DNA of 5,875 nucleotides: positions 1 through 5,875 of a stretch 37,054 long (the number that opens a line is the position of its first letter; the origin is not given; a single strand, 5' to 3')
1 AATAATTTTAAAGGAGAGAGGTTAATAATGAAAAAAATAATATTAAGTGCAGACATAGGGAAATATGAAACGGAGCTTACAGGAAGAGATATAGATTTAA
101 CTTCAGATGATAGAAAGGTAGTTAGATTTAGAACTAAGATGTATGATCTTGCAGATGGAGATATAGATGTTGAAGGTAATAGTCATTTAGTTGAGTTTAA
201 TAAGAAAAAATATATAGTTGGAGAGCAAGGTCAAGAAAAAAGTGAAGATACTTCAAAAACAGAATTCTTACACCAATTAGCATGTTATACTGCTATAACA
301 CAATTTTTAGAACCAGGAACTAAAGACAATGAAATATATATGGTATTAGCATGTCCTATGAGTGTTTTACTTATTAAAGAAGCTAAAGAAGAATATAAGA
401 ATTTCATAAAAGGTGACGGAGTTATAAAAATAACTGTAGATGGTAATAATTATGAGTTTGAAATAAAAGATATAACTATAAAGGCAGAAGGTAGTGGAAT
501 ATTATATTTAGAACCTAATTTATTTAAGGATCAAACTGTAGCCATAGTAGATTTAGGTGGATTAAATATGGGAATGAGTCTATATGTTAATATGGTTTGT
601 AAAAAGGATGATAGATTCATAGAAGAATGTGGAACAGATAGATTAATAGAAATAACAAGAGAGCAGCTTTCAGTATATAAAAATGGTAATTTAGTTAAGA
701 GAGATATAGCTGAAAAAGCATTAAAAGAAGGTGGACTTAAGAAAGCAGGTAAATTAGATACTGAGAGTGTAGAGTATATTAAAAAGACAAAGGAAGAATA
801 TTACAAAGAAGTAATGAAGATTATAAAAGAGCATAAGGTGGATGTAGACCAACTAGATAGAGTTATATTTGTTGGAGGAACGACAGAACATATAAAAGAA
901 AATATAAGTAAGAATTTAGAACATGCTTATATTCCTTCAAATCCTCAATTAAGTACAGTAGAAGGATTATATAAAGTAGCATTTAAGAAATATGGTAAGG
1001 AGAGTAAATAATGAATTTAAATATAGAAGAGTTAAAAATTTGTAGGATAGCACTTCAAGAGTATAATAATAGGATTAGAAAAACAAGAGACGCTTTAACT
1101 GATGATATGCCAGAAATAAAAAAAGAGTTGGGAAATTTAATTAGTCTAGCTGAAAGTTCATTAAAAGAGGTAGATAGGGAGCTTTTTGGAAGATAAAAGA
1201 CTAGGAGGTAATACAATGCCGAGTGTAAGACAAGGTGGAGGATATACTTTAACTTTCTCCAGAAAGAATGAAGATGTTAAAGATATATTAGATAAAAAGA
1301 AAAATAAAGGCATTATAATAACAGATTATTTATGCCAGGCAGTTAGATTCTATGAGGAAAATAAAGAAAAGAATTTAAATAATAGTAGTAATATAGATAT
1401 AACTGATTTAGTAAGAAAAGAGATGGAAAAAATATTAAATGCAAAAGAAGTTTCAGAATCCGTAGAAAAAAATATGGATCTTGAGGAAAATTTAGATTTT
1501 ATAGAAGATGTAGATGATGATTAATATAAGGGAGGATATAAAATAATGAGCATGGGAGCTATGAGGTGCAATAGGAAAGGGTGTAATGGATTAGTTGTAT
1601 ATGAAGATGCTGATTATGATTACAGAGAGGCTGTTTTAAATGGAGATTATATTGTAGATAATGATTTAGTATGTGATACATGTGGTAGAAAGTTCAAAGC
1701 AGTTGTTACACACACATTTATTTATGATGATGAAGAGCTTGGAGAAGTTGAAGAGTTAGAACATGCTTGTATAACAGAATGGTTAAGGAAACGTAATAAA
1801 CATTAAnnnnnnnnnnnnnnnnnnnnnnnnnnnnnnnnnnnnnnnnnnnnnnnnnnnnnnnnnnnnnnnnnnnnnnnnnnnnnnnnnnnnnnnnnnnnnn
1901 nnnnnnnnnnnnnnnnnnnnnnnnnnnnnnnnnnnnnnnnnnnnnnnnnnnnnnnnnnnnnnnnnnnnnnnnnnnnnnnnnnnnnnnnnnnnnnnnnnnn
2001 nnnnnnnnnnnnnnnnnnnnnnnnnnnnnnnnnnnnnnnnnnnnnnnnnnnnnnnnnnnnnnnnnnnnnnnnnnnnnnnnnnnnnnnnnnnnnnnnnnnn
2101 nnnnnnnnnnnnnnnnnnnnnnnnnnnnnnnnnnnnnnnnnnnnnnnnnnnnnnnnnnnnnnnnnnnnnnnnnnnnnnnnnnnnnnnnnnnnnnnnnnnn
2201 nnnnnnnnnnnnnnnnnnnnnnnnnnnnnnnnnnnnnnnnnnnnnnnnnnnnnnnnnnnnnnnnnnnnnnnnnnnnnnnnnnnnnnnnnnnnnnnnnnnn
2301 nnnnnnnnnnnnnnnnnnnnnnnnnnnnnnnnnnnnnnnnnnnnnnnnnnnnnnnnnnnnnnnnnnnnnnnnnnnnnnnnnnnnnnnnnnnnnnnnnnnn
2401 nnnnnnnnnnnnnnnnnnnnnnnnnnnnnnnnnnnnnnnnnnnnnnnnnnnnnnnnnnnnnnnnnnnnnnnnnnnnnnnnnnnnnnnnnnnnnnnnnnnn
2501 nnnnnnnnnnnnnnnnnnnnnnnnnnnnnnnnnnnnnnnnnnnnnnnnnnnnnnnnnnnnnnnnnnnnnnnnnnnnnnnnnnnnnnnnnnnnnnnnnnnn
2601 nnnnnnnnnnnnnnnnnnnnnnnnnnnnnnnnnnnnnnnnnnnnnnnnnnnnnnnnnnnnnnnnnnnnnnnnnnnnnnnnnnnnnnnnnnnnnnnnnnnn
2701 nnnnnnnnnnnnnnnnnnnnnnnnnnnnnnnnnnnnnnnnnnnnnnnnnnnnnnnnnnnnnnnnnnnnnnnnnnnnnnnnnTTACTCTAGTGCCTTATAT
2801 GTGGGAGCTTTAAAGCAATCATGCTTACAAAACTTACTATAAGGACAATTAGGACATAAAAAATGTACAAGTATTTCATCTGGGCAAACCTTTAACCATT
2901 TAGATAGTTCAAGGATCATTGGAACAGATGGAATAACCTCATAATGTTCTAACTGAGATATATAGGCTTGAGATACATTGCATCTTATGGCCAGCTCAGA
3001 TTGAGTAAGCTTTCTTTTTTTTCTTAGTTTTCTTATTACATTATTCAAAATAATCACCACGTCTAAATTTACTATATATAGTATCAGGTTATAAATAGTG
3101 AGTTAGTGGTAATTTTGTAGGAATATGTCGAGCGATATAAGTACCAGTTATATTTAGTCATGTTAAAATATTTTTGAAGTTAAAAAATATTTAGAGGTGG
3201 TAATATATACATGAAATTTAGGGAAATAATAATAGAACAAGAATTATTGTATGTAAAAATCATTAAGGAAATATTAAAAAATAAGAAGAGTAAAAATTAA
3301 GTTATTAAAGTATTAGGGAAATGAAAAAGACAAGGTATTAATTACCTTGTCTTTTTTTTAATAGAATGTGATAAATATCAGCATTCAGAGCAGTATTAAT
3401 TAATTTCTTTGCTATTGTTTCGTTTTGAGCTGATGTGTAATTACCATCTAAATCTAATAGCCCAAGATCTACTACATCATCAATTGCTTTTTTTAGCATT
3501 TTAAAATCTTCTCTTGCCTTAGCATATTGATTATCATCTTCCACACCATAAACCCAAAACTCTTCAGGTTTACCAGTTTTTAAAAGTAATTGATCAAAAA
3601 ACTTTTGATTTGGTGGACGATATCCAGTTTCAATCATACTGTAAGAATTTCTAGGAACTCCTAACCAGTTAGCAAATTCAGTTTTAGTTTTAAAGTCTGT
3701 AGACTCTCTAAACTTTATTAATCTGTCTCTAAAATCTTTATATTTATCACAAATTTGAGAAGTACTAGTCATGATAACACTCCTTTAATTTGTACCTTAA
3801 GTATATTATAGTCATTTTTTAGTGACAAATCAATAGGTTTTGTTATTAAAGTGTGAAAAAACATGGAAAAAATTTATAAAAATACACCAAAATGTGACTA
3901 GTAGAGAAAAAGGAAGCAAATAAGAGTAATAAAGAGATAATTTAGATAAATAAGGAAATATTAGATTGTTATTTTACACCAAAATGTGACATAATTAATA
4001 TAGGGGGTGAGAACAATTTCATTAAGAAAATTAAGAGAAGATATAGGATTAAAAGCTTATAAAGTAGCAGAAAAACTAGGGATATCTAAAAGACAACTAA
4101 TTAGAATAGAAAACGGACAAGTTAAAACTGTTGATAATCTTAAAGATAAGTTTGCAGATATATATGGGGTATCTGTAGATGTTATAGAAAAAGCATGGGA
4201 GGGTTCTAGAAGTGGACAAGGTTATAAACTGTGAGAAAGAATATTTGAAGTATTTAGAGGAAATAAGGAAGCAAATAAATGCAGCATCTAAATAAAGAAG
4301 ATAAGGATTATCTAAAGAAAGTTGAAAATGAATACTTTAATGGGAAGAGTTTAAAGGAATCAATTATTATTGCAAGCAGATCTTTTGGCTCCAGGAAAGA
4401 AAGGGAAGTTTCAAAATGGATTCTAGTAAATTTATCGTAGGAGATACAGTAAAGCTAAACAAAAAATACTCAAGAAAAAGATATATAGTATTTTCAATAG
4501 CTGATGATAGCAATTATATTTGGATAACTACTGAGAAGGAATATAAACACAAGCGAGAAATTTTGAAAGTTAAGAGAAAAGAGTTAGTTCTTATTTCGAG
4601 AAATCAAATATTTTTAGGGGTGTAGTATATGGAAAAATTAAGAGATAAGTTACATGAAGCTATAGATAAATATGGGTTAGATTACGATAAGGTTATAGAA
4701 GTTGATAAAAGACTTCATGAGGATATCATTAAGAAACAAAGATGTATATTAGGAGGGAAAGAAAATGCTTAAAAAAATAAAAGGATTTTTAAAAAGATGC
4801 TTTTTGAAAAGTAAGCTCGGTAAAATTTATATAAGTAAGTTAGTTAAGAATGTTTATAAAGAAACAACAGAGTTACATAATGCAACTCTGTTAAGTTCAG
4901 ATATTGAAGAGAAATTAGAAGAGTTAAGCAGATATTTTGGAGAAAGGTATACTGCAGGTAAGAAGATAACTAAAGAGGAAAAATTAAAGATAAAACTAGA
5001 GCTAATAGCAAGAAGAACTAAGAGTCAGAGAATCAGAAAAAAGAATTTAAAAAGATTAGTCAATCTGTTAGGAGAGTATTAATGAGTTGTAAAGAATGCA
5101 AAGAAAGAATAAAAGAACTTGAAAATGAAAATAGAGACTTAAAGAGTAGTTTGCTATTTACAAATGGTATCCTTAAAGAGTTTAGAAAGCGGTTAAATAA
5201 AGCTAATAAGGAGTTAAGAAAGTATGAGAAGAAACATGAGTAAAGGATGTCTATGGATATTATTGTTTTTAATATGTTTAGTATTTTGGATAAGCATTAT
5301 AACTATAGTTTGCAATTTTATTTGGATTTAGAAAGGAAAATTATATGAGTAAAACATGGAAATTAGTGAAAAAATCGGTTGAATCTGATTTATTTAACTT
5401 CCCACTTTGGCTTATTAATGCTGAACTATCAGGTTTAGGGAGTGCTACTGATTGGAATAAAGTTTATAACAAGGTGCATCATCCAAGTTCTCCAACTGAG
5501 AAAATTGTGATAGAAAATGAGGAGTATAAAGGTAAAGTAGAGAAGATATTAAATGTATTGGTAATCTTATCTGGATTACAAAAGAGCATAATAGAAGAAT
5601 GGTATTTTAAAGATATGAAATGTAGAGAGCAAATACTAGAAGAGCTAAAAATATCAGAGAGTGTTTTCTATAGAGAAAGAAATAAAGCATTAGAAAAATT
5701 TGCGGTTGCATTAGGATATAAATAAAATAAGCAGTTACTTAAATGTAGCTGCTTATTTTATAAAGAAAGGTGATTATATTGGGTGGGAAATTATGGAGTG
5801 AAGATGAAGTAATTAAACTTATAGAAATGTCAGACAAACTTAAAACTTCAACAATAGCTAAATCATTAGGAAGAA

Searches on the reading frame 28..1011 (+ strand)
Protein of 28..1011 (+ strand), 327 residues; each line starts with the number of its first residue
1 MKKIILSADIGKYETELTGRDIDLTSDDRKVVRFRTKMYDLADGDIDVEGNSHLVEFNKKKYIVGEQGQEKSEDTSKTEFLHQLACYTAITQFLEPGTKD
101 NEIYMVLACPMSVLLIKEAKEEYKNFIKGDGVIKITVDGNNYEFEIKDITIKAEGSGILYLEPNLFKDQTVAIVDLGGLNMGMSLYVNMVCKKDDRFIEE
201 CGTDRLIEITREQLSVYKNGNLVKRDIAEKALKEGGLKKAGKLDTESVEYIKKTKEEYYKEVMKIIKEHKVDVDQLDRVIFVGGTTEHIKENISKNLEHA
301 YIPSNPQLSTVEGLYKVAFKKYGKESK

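Call 17: search_protein_families(library=phrogs, proteins=[window:28-1011:+], max_evalue=0.001)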
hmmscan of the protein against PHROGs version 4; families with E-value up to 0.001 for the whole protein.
window:28-1011:+ (327 aa): 1 family
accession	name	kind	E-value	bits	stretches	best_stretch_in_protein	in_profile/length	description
phrog_691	-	DNA, RNA and nucleotide metabolism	6e-44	151.5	1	1-324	1-328/329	partition protein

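Call 31: search_protein_families(library=pfam, proteins=[window:28-1011:+], max_evalue=0.01)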
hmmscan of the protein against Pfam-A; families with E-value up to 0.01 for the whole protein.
window:28-1011:+ (327 aa): 1 family
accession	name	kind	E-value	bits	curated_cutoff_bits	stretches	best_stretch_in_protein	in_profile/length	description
PF17989.7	ALP_N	-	2.9e-17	63.7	26.3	1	8-157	2-148/148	Actin like proteins N terminal domain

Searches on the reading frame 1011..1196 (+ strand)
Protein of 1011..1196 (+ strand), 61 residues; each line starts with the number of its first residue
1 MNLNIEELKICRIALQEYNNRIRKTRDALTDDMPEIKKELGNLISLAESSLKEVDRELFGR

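Call 17: search_protein_families(library=phrogs, proteins=[window:1011-1196:+], max_evalue=0.001)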
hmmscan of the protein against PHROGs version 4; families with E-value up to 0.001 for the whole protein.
window:1011-1196:+ (61 aa): 0 families

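Call 31: search_protein_families(library=pfam, proteins=[window:1011-1196:+], max_evalue=0.01)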
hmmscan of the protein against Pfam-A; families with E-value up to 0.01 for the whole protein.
window:1011-1196:+ (61 aa): 1 family
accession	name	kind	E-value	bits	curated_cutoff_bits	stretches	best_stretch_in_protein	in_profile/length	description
PF17111.11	PigL_N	-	0.008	16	27.2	1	3-53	136-186/209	Pigment biosynthesis cluster protein PigL N-terminal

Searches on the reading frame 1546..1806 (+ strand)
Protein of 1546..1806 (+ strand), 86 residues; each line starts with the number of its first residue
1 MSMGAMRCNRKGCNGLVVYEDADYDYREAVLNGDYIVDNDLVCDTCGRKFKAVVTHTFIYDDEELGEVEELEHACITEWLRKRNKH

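Call 17: search_protein_families(library=phrogs, proteins=[window:1546-1806:+], max_evalue=0.001)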
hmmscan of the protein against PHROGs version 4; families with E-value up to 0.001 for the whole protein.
window:1546-1806:+ (86 aa): 1 family
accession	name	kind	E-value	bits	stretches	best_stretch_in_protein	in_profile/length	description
phrog_9369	-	unknown function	7.2e-07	29.9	1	4-53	10-53/69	-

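Call 31: search_protein_families(library=pfam, proteins=[window:1546-1806:+], max_evalue=0.01)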
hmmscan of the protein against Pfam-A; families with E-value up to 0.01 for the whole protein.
window:1546-1806:+ (86 aa): 0 families

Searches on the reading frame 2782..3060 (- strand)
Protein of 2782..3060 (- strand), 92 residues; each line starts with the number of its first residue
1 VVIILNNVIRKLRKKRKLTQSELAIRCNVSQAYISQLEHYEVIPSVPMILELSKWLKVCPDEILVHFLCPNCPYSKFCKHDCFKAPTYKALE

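Call 17: search_protein_families(library=phrogs, proteins=[window:2782-3060:-], max_evalue=0.001)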
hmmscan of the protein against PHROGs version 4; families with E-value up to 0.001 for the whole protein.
window:2782-3060:- (92 aa): 12 families
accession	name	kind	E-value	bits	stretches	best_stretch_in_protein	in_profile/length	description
phrog_3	-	transcription regulation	1.9e-10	42.1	1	4-64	88-146/430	transcriptional repressor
phrog_1373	-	transcription regulation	1.8e-09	38.8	1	4-56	63-115/166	transcriptional regulator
phrog_8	-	transcription regulation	2.7e-09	37.9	1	7-61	79-133/346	transcriptional regulator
phrog_2439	-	transcription regulation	1.2e-07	32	1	7-59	10-62/367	transcriptional regulator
phrog_2339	-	DNA, RNA and nucleotide metabolism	3.6e-07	31.1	1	4-42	25-63/98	HTH DNA binding protein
phrog_7241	-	transcription regulation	3.8e-07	31.2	1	6-63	63-120/122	transcriptional regulator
phrog_5823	-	transcription regulation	6.3e-07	29.9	1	8-58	10-61/404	transcriptional regulator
phrog_2104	-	unknown function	2.3e-06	28.8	1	7-48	42-83/103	-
phrog_4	-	transcription regulation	8.4e-06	26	1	5-62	137-190/400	transcriptional repressor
phrog_4836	-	transcription regulation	2.6e-05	24.8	1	7-56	78-127/194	CII-like regulator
phrog_7950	-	transcription regulation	6.6e-05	23.9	1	8-39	11-42/68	transcriptional repressor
phrog_2967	-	transcription regulation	0.00015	22.4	1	4-64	10-70/225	transcriptional regulator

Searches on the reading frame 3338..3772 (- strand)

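Call 17: search_protein_families(library=phrogs, proteins=[window:3338-3772:-], max_evalue=0.001)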
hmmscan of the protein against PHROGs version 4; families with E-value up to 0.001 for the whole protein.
window:3338-3772:- (144 aa): 3 families
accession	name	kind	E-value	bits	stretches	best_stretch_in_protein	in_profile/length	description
phrog_8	-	transcription regulation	1.9e-05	25.3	1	12-82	75-224/346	transcriptional regulator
phrog_2328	-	transcription regulation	3e-05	24.8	1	12-74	14-75/128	transcriptional repressor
phrog_4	-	transcription regulation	0.00022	21.3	1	11-97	130-205/400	transcriptional repressor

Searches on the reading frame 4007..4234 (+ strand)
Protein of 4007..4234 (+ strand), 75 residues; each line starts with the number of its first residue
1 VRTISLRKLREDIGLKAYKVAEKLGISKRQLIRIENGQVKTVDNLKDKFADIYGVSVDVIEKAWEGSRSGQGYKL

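Call 17: search_protein_families(library=phrogs, proteins=[window:4007-4234:+], max_evalue=0.001)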
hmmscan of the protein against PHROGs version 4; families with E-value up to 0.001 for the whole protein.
window:4007-4234:+ (75 aa): 11 families
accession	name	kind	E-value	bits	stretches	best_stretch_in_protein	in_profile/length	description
phrog_8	-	transcription regulation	2.7e-09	37.9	1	6-58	81-133/346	transcriptional regulator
phrog_3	-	transcription regulation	4e-07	31.1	1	5-60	92-143/430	transcriptional repressor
phrog_2439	-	transcription regulation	4.5e-06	26.8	1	5-59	11-65/367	transcriptional regulator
phrog_2104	-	unknown function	6e-06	27.4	0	3-38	41-76/103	-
phrog_7241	-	transcription regulation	7.9e-06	26.9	1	6-58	66-118/122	transcriptional regulator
phrog_9908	-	DNA, RNA and nucleotide metabolism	1.6e-05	25.2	1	5-56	17-68/282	DNA binding protein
phrog_7950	-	transcription regulation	0.00012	23.1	0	6-36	12-42/68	transcriptional repressor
phrog_955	-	DNA, RNA and nucleotide metabolism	0.00014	22.6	1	6-52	29-82/142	HTH DNA binding protein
phrog_11553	-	unknown function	0.00032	21.1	1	5-64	39-96/278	-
phrog_2328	-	transcription regulation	0.00047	20.9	1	6-58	20-72/128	transcriptional repressor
phrog_34341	-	transcription regulation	0.00087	20.6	0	6-45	76-115/122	transcriptional regulator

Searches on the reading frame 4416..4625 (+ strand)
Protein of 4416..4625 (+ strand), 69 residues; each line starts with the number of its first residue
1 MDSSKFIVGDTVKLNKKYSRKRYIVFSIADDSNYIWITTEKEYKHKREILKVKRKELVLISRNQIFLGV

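Call 17: search_protein_families(library=phrogs, proteins=[window:4416-4625:+], max_evalue=0.001)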
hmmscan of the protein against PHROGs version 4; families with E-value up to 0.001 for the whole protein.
window:4416-4625:+ (69 aa): 1 family
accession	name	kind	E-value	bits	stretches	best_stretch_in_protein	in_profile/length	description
phrog_3444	-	unknown function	0.00039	22.1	1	2-56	3-58/92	-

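Call 107: search_protein_families(library=pfam, proteins=[window:4416-4625:+], max_evalue=0.01)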
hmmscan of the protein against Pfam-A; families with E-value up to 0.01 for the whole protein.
window:4416-4625:+ (69 aa): 0 families

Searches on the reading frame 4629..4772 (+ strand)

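Call 107: search_protein_families(library=pfam, proteins=[window:4629-4772:+], max_evalue=0.01)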
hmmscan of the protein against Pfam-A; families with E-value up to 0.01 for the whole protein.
window:4629-4772:+ (47 aa): 1 family
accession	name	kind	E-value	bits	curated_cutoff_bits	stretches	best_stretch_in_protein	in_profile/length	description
PF09388.15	SpoOE-like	-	1.8e-05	25.1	23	1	1-25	5-29/42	Spo0E like sporulation regulatory protein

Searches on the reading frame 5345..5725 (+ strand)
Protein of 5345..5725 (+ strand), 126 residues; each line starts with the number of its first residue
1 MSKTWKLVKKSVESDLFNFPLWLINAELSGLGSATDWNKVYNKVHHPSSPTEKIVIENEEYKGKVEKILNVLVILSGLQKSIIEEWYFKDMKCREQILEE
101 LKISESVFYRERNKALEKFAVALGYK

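Call 17: search_protein_families(library=phrogs, proteins=[window:5345-5725:+], max_evalue=0.001)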
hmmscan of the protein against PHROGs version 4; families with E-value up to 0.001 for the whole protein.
window:5345-5725:+ (126 aa): 4 families
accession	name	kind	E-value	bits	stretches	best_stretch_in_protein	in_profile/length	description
phrog_248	-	transcription regulation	3.9e-17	63.8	1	7-125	20-139/161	transcriptional activator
phrog_36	-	transcription regulation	6.5e-11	43.2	1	38-125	93-189/220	transcriptional regulator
phrog_8834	-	unknown function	0.00034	21.6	1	77-123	49-98/108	-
phrog_11237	-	unknown function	0.00054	21.1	1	33-114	47-129/139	-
